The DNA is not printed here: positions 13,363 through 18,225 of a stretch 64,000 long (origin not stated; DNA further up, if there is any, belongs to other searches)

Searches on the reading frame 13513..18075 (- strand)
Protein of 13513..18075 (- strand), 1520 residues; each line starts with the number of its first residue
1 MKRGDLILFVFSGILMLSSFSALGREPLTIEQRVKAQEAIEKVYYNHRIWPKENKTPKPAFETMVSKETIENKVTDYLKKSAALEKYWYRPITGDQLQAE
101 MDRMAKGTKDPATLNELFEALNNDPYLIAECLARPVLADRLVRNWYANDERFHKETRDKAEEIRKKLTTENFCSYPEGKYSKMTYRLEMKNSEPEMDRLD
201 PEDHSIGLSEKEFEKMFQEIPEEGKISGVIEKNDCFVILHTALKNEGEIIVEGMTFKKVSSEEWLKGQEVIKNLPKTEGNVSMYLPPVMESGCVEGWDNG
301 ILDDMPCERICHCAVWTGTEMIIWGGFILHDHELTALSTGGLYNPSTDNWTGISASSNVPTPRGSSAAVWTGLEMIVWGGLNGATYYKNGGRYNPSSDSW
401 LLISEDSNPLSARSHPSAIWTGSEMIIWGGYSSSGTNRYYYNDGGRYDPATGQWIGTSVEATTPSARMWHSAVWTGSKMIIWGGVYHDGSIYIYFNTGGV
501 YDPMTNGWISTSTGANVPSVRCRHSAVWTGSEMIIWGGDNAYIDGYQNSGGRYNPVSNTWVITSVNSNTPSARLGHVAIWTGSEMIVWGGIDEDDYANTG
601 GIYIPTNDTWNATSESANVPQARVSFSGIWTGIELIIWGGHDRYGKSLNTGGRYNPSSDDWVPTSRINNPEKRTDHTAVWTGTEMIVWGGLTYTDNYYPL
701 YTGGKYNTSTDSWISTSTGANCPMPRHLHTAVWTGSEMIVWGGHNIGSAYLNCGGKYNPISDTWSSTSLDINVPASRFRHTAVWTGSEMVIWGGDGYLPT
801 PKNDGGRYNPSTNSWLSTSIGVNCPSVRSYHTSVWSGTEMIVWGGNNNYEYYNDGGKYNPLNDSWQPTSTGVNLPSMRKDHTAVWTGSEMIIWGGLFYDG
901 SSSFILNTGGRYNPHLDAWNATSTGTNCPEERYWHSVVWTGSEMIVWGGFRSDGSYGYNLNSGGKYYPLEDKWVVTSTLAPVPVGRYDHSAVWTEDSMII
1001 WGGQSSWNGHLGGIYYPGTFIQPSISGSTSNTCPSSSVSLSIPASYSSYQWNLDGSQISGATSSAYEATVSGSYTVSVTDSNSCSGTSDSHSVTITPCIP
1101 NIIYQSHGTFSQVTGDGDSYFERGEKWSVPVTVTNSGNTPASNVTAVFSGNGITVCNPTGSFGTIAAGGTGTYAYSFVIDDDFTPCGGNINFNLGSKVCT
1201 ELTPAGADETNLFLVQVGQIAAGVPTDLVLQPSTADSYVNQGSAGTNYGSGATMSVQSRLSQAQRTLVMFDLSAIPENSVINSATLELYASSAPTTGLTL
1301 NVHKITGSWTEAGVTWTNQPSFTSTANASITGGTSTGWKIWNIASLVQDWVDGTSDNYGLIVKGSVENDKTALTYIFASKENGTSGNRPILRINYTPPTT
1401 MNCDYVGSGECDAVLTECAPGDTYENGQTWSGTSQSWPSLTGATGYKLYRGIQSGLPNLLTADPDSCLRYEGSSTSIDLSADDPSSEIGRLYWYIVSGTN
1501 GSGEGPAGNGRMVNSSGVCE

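Call 75: search_protein_families(library=pfam, proteins=[window:13513-18075:-], max_evalue=0.01)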
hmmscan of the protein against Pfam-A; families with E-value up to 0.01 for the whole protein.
window:13513-18075:- (1520 aa): 8 families
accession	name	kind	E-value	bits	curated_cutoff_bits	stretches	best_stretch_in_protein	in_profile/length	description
PF24681.1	Kelch_KLHDC2_KLHL20_DRC7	-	2.4e-100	334.8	50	5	729-949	2-221/221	KLHDC2/KLHL20/DRC7 Kelch-repeats domain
PF24981.1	Beta-prop_ATRN-LZTR1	-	1.4e-69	235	50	4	552-794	19-279/289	Attractin/LZTR1 beta-propeller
PF24517.2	CBM96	-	3.5e-27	95.7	26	1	1233-1394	7-163/164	Carbohydrate-binding module family 96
PF13854.13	Kelch_HCF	-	2.8e-15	56.9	113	1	512-593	9-87/345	Host cell factor, Kelch-repeats domain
PF13415.12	Kelch_3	-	4.9e-13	49.3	22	1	422-473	1-46/48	Galactose oxidase, central domain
PF06848.17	Disaggr_repeat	-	2.2e-07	31.2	33.9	1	1252-1325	17-92/179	Disaggregatase related repeat domain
PF00688.24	TGFb_propeptide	-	5.5e-06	26.7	25.8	1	1264-1367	108-212/242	TGF-beta propeptide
PF13964.12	Kelch_6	-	0.00039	20.8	25.3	0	842-869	16-44/50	Kelch motif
